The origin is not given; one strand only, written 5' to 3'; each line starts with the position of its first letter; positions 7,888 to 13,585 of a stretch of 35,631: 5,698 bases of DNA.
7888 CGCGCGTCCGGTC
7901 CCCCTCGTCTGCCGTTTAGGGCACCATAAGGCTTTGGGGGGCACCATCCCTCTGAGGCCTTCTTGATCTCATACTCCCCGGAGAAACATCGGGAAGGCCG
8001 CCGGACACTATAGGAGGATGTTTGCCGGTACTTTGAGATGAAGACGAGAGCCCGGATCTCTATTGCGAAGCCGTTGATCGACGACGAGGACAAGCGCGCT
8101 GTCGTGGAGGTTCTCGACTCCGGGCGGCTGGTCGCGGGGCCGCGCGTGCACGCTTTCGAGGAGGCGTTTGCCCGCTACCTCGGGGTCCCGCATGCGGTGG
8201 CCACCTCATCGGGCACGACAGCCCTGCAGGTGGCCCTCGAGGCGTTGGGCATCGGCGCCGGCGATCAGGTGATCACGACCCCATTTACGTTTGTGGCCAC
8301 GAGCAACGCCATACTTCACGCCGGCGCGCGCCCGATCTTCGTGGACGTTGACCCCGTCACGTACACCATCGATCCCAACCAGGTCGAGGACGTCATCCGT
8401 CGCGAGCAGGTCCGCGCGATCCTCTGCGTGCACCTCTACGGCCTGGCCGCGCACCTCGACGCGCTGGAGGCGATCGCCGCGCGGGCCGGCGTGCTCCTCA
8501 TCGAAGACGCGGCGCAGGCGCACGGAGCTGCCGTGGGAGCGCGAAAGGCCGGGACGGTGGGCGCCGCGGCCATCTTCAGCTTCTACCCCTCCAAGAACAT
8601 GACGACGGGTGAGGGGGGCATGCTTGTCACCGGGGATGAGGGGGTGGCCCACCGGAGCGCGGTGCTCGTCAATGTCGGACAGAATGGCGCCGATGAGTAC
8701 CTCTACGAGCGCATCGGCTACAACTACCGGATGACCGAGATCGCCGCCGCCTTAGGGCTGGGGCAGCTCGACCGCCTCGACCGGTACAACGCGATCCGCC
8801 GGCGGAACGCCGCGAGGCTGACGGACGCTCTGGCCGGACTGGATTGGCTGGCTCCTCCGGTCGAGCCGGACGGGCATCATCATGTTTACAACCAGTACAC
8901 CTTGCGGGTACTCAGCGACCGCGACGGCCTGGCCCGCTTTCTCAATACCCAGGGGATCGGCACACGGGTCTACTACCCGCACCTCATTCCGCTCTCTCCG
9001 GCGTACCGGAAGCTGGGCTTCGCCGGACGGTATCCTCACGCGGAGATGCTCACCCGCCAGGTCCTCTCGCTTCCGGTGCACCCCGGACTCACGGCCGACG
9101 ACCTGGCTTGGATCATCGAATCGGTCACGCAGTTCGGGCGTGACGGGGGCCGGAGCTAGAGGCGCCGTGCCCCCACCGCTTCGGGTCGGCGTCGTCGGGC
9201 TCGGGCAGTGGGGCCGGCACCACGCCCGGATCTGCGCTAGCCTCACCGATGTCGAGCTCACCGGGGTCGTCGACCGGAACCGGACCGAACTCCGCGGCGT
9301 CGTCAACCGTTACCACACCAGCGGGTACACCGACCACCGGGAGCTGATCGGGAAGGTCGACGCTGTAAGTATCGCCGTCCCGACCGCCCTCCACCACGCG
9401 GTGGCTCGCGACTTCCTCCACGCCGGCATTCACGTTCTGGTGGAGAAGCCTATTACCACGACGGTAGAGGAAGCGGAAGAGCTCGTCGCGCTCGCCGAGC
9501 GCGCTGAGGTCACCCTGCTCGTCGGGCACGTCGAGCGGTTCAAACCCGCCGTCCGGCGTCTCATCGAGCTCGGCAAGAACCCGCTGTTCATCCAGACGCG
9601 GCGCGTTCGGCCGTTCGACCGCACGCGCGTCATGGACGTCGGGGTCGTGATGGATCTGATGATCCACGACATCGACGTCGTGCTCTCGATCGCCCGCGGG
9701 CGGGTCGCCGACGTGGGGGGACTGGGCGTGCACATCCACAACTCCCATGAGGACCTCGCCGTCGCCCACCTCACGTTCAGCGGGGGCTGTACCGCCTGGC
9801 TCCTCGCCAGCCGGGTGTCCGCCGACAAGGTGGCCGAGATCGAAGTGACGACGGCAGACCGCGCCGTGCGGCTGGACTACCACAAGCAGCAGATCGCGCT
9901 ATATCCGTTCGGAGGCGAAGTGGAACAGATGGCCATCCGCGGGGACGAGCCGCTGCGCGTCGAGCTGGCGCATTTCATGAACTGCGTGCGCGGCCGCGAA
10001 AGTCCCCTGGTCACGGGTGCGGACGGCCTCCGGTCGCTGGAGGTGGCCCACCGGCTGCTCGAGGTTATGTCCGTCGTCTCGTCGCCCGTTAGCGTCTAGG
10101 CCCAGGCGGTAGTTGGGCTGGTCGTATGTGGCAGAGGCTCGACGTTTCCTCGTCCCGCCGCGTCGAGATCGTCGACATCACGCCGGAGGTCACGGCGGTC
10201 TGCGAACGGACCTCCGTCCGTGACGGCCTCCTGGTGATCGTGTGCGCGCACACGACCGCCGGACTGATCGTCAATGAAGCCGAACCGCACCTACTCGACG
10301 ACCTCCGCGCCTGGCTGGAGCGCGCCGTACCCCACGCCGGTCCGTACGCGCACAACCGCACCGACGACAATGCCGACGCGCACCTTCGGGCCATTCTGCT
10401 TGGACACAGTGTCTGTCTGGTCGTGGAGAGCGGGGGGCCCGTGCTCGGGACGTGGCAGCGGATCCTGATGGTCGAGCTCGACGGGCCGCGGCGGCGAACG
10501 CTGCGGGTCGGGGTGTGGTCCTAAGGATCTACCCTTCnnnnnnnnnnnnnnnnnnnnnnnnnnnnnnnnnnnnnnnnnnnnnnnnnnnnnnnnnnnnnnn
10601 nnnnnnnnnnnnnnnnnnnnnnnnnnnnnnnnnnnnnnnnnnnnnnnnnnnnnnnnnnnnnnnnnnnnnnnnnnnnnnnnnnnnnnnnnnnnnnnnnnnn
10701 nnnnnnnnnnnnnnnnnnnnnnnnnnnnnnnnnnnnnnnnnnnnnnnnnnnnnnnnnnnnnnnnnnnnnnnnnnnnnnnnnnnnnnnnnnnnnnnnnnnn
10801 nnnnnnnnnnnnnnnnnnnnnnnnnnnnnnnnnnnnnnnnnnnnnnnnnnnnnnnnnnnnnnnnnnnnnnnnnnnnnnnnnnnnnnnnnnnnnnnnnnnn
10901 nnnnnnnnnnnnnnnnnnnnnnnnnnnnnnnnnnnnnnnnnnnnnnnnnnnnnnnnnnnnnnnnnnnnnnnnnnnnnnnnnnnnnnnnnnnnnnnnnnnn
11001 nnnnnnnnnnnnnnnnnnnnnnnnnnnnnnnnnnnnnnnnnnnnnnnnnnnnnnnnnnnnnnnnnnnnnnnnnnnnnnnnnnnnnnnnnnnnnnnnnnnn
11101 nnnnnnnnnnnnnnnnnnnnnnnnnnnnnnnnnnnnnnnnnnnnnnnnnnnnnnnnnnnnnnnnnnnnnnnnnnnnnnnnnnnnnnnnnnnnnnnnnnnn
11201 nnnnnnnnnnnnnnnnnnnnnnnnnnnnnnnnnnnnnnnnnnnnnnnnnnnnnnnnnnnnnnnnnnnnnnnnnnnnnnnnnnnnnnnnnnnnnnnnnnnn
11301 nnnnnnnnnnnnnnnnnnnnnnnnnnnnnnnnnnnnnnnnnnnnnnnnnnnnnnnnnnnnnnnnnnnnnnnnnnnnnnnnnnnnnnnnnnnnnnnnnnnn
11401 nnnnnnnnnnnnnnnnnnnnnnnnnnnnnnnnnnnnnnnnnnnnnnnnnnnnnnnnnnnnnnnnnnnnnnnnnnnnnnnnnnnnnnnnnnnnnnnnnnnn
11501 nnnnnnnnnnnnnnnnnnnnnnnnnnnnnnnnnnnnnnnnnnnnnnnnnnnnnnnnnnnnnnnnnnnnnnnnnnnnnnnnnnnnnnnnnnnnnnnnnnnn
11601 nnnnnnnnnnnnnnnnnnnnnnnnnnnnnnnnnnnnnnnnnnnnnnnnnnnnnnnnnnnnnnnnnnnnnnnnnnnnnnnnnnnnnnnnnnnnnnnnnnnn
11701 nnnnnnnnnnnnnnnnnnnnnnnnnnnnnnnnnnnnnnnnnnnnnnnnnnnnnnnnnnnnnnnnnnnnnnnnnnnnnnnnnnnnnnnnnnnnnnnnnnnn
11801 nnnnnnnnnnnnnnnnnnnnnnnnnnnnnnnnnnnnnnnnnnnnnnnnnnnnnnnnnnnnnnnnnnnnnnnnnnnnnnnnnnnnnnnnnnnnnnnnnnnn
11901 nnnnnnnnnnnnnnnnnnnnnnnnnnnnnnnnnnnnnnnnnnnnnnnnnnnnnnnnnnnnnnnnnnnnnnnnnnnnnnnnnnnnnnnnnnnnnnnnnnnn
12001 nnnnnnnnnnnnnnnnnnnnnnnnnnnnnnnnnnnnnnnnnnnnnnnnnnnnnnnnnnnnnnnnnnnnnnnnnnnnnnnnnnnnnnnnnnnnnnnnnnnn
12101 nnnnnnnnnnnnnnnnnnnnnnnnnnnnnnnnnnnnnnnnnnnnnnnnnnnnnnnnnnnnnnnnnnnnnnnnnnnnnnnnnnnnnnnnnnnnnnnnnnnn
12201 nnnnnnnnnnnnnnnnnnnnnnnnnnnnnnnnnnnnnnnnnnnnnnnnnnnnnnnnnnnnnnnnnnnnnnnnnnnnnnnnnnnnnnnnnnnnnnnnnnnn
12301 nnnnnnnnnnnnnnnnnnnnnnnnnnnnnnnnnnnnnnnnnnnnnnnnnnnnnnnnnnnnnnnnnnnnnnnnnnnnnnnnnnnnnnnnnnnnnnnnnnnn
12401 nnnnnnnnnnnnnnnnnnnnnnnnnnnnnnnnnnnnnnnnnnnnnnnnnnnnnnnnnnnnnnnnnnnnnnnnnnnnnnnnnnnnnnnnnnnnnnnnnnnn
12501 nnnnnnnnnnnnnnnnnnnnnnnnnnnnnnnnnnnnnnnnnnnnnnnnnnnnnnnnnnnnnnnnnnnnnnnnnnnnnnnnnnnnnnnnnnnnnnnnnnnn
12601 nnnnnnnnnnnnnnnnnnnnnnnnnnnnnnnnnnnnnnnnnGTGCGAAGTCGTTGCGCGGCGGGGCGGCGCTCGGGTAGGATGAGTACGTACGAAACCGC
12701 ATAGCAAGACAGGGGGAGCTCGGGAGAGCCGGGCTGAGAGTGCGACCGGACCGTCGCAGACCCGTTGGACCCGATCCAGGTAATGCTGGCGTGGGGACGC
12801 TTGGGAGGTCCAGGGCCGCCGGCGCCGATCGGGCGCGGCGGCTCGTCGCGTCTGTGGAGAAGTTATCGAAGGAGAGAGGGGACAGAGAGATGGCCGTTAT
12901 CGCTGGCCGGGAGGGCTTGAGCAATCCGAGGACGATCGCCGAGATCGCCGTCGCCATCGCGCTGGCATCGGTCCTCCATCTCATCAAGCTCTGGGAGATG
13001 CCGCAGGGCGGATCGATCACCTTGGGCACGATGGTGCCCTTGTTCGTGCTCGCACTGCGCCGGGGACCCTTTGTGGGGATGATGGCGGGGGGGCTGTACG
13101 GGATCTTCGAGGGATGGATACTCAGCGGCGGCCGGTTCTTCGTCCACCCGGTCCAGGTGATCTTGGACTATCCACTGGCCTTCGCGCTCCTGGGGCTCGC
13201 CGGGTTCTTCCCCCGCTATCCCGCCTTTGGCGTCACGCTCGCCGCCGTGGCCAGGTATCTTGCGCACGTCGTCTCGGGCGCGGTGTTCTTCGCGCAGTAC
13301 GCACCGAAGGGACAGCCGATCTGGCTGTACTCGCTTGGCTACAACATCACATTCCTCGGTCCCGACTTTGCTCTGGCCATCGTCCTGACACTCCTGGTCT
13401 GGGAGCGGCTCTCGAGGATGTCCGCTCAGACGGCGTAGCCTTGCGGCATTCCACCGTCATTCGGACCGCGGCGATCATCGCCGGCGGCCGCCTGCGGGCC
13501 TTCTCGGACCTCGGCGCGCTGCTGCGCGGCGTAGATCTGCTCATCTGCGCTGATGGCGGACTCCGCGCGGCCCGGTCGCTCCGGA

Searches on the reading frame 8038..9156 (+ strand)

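Call 16: search_protein_families(library=pfam, proteins=[window:8038-9156:+], max_evalue=0.001)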
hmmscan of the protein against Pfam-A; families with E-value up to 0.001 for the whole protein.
window:8038-9156:+ (373 aa): 4 families
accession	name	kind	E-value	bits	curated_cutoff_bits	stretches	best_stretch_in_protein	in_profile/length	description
PF01041.23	DegT_DnrJ_EryC1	-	5.2e-120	401.4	19.8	1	14-363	3-359/360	DegT/DnrJ/EryC1/StrS aminotransferase family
PF00155.27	Aminotran_1_2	-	5.7e-09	36.1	19.7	1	38-165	45-193/361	Aminotransferase class I and II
PF01212.27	Beta_elim_lyase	-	1.6e-07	31.4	27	1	35-214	32-227/288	Beta-eliminating lyase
PF01053.26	Cys_Met_Meta_PP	-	6.9e-05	22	27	1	34-126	51-139/381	Cys/Met metabolism PLP-dependent enzyme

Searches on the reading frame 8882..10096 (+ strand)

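Call 16: search_protein_families(library=pfam, proteins=[window:8882-10096:+], max_evalue=0.001)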
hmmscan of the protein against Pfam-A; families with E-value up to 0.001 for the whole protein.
window:8882-10096:+ (405 aa): 4 families
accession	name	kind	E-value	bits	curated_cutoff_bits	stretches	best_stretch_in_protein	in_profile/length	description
PF01408.29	GFO_IDH_MocA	-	1.1e-31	110.5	24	1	100-216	1-120/120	Oxidoreductase family, NAD-binding Rossmann fold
PF22725.1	GFO_IDH_MocA_C3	-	3e-09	37.4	27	1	251-323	41-117/124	GFO/IDH/MocA C-terminal domain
PF02894.22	GFO_IDH_MocA_C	-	1.1e-06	29.1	22.9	1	249-394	36-208/218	Oxidoreductase family, C-terminal alpha/beta domain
PF02826.25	2-Hacid_dh_C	-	0.00052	19.9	25.1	0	101-168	38-101/178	D-isomer specific 2-hydroxyacid dehydrogenase, NAD binding domain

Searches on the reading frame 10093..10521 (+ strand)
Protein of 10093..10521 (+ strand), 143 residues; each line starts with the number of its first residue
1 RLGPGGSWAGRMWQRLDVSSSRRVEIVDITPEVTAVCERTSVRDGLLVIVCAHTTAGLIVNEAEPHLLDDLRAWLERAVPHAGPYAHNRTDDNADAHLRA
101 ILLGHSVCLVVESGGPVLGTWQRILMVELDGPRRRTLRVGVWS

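Call 17: search_protein_families(library=pfam, proteins=[window:10093-10521:+], max_evalue=0.001)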
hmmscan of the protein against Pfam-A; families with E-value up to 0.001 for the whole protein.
window:10093-10521:+ (143 aa): 1 family
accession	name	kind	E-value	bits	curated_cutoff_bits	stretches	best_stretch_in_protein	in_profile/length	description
PF01894.22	UPF0047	-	2.1e-36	125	27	1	28-139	1-115/117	Uncharacterised protein family UPF0047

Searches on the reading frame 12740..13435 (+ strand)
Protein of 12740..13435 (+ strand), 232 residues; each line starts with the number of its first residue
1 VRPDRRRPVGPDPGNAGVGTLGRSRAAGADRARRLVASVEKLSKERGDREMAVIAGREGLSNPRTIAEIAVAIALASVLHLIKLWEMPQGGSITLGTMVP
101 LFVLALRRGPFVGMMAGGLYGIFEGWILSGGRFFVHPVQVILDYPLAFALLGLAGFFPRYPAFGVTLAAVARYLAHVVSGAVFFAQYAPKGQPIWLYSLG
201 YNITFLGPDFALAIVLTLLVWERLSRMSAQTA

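Call 17: search_protein_families(library=pfam, proteins=[window:12740-13435:+], max_evalue=0.001)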
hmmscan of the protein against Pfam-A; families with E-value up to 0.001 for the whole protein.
window:12740-13435:+ (232 aa): 1 family
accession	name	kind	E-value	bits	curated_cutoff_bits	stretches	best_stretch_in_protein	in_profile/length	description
PF09515.15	Thia_YuaJ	-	6.7e-45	153.8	25.8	1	66-223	1-171/177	Thiamine transporter protein (Thia_YuaJ)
